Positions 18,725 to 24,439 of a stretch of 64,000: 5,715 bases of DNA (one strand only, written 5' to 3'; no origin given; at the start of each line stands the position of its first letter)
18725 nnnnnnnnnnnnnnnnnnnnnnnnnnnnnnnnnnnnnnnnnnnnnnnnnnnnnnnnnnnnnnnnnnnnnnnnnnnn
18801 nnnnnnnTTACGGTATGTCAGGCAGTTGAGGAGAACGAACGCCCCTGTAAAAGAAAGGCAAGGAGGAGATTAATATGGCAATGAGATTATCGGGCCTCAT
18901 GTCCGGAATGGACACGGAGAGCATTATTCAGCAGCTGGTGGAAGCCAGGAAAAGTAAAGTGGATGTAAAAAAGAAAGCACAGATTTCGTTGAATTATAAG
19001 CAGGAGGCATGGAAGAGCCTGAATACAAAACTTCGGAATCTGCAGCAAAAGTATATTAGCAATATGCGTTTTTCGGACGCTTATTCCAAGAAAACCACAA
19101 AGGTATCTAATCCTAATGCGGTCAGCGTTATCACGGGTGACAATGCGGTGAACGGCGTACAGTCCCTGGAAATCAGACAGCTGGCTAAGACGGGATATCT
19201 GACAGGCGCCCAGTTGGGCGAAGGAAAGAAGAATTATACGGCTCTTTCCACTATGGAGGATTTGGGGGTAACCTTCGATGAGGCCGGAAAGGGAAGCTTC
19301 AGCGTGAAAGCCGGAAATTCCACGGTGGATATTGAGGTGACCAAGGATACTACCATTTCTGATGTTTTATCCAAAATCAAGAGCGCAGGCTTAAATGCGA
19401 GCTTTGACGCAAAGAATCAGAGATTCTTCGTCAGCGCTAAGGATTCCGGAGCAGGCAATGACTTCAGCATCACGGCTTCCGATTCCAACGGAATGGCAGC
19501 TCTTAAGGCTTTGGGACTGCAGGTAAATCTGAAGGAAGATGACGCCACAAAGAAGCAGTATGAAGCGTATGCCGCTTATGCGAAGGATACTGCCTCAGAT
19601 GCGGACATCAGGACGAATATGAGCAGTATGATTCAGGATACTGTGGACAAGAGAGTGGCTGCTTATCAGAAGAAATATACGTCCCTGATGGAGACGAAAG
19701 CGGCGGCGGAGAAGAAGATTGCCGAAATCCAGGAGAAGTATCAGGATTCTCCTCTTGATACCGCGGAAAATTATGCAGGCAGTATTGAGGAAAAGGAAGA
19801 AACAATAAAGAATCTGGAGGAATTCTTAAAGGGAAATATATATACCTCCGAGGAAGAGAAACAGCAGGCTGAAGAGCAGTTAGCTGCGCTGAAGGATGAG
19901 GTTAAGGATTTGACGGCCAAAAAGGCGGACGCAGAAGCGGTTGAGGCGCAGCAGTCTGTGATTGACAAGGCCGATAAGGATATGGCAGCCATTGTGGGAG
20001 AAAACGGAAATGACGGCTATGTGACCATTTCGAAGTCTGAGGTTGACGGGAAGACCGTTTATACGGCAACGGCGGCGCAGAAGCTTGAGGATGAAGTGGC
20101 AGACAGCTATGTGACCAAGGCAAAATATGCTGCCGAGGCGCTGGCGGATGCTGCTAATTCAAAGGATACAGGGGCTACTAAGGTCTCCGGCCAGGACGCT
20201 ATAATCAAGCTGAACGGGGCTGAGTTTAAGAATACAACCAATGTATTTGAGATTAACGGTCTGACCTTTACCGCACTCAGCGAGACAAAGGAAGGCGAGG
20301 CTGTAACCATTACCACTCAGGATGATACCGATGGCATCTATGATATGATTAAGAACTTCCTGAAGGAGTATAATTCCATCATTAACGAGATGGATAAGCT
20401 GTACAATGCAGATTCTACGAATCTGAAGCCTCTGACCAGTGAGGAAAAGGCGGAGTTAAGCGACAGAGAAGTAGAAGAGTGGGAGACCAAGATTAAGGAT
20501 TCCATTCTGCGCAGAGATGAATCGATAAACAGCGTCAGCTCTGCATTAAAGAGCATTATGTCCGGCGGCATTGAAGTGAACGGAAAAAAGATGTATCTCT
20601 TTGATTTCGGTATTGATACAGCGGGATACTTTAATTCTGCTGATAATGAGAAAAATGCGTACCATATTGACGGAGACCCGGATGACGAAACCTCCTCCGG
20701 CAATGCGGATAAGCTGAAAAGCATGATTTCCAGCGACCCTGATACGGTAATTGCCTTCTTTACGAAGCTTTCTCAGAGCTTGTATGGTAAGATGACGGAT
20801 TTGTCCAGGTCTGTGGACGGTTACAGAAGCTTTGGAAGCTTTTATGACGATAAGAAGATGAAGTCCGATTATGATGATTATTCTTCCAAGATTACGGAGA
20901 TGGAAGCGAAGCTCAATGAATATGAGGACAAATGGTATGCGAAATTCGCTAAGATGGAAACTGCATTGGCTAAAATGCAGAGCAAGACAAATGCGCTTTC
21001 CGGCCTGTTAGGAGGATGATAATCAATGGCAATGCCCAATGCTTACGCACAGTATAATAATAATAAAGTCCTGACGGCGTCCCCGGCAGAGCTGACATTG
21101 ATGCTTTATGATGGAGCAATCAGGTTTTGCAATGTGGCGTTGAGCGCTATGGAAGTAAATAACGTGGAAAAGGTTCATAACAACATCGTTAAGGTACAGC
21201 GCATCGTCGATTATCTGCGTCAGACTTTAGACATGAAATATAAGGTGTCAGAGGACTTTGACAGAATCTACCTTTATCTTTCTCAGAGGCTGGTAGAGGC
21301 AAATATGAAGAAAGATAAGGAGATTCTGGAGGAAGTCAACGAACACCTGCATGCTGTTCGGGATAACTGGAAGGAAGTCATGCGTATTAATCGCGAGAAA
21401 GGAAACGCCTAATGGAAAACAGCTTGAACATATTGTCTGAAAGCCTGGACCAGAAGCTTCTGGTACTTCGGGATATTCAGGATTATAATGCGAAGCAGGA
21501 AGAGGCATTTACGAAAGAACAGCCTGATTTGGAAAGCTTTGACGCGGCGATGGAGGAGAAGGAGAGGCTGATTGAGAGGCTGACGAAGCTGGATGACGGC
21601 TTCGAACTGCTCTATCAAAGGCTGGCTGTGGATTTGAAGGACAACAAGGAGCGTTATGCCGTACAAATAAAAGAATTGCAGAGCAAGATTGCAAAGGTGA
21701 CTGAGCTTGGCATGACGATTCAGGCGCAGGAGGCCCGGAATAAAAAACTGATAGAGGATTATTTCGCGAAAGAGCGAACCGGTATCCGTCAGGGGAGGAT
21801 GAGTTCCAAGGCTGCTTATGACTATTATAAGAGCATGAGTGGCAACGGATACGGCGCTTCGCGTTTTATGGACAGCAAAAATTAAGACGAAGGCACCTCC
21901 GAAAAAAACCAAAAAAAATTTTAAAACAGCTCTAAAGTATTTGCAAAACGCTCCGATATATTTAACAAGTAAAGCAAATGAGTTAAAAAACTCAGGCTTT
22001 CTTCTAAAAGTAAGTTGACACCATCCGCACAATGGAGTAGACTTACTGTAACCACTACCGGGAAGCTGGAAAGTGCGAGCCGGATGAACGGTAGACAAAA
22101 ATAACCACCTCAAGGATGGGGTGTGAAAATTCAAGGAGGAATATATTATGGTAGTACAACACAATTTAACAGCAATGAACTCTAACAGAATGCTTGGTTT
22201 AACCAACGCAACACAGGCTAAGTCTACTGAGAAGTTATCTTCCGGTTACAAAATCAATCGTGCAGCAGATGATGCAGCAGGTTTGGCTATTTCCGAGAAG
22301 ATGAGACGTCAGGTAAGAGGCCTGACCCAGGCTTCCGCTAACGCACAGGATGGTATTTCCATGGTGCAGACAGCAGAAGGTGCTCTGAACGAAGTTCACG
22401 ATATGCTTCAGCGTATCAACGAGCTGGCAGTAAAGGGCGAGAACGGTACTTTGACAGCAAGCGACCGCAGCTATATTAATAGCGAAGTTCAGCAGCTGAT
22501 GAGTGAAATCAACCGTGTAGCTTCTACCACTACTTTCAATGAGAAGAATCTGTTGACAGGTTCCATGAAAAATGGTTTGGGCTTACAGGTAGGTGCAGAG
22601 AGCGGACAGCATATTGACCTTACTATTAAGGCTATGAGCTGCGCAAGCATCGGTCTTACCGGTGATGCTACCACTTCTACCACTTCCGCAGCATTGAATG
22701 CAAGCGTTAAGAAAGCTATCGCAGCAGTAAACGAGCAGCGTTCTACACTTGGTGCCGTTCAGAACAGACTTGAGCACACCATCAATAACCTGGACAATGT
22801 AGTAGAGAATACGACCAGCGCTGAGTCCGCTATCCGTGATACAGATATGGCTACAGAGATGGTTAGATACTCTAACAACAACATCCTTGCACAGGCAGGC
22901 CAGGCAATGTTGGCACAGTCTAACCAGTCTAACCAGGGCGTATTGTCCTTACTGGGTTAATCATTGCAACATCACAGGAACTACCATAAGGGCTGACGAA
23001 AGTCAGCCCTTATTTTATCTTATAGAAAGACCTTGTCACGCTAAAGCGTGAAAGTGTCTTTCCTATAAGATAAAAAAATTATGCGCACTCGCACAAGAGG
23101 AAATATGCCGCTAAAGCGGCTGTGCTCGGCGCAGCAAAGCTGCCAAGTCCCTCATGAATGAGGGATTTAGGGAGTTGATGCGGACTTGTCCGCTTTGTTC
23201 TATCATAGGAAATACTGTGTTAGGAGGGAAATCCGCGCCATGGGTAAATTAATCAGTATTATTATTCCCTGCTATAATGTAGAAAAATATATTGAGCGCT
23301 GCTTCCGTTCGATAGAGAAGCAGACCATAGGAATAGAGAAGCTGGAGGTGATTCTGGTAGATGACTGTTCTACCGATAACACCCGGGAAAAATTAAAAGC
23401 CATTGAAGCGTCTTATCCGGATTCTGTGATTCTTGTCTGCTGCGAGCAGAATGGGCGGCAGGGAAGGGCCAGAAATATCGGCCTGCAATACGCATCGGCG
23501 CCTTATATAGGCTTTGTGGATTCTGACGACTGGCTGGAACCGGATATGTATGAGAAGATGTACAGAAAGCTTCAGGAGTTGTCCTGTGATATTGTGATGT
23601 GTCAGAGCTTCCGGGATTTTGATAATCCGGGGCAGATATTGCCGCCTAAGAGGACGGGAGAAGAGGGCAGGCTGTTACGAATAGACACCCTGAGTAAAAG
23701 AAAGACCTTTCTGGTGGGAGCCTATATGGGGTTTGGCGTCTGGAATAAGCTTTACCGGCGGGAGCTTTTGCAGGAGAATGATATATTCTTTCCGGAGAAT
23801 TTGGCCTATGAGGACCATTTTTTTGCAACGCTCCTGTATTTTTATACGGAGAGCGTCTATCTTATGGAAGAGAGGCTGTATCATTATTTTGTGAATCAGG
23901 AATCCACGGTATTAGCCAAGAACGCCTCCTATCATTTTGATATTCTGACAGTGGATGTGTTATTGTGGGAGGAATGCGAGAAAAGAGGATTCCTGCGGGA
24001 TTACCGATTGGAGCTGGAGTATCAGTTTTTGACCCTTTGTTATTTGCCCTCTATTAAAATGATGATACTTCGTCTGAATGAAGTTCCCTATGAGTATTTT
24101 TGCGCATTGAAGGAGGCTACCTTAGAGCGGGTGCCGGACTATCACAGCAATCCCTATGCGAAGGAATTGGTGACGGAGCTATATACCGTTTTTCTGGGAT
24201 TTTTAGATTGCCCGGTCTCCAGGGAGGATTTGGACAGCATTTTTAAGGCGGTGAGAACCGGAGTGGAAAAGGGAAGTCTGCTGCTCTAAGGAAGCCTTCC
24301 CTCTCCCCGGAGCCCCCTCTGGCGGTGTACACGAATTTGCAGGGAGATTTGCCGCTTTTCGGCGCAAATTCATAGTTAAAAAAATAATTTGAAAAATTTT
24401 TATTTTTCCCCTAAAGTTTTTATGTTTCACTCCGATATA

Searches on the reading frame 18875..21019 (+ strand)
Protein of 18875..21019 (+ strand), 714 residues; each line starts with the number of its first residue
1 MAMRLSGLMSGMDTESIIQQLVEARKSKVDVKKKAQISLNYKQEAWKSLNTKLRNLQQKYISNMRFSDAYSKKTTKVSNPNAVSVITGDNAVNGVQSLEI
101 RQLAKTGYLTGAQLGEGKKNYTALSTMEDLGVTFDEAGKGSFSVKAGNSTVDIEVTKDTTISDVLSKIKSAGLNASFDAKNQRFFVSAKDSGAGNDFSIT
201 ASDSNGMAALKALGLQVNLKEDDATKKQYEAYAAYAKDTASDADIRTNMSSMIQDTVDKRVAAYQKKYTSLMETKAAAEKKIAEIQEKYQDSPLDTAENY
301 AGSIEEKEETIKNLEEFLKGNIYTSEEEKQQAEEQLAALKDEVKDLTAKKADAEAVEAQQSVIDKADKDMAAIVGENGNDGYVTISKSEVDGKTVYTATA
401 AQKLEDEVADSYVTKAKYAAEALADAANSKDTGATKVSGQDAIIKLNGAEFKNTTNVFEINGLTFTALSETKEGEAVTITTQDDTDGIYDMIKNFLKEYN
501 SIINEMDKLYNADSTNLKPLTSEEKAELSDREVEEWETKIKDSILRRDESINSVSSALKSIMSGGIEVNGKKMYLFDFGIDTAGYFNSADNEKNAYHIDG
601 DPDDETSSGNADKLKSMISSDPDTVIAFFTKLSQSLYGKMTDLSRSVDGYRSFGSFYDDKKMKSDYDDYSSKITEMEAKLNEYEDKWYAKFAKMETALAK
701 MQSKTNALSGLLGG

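Call 8: search_protein_families(library=pfam, proteins=[window:18875-21019:+], max_evalue=0.001)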
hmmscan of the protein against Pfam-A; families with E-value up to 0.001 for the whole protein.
window:18875-21019:+ (714 aa): 2 families
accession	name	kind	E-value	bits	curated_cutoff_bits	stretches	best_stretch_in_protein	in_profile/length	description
PF07195.17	FliD_C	-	2.4e-28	99.6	25.4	1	439-703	1-236/236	Flagellar hook-associated protein 2 C-terminus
PF02465.23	FliD_N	-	1.1e-19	71.3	24.8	1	10-106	1-96/97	Flagellar hook-associated protein 2 N-terminus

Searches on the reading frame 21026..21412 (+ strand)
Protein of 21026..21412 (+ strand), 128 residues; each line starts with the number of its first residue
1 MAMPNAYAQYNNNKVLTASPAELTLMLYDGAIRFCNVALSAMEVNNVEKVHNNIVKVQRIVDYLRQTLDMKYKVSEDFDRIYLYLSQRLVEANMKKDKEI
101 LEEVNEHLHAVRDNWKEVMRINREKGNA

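Call 8: search_protein_families(library=pfam, proteins=[window:21026-21412:+], max_evalue=0.001)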
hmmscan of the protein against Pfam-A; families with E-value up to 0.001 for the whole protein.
window:21026-21412:+ (128 aa): 1 family
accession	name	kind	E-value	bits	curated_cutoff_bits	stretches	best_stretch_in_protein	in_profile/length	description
PF02561.19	FliS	-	5e-39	133.6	26.7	1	7-119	1-115/115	Flagellar protein FliS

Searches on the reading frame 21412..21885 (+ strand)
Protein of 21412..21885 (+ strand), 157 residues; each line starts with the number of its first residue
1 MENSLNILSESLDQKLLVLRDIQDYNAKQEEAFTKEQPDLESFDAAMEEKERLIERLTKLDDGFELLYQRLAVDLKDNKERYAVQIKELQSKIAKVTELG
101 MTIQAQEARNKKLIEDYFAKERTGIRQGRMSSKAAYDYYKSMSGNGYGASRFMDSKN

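Call 8: search_protein_families(library=pfam, proteins=[window:21412-21885:+], max_evalue=0.001)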
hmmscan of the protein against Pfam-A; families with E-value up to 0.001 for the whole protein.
window:21412-21885:+ (157 aa): 1 family
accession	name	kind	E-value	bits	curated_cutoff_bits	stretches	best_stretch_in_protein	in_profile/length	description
PF05130.17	FlgN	-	6.4e-07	30.3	30.5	1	1-116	1-117/147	FlgN protein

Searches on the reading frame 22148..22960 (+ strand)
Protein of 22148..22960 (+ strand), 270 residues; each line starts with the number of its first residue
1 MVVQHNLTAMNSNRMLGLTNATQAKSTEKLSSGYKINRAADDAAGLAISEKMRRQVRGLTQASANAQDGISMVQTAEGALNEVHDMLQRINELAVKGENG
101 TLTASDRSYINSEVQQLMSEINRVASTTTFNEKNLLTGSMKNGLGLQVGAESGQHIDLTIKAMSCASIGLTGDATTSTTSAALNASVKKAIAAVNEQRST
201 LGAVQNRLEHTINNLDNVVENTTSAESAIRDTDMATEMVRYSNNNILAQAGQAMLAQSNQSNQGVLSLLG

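Call 8: search_protein_families(library=pfam, proteins=[window:22148-22960:+], max_evalue=0.001)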
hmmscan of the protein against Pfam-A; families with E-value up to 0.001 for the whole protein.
window:22148-22960:+ (270 aa): 2 families
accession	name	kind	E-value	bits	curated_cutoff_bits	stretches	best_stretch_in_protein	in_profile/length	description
PF00669.25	Flagellin_N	-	2.1e-41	141.7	26.6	1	3-139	1-137/139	Bacterial flagellin N-terminal helical region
PF00700.27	Flagellin_C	-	1.2e-26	93.2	23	1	187-269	4-86/86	Bacterial flagellin C-terminal helical region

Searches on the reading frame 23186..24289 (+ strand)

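Call 8: search_protein_families(library=pfam, proteins=[window:23186-24289:+], max_evalue=0.001)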
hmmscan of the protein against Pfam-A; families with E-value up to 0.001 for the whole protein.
window:23186-24289:+ (367 aa): 3 families
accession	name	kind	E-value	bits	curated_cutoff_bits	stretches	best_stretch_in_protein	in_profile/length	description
PF00535.33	Glycos_transf_2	-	4.6e-38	131.2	23.3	1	24-196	1-165/168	Glycosyl transferase family 2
PF10111.15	Glyco_tranf_2_2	-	2.9e-13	50.4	27.3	1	24-129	1-106/276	Glycosyltransferase like family 2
PF13641.12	Glyco_tranf_2_3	-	8.8e-12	46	27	1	23-203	3-179/230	Glycosyltransferase like family 2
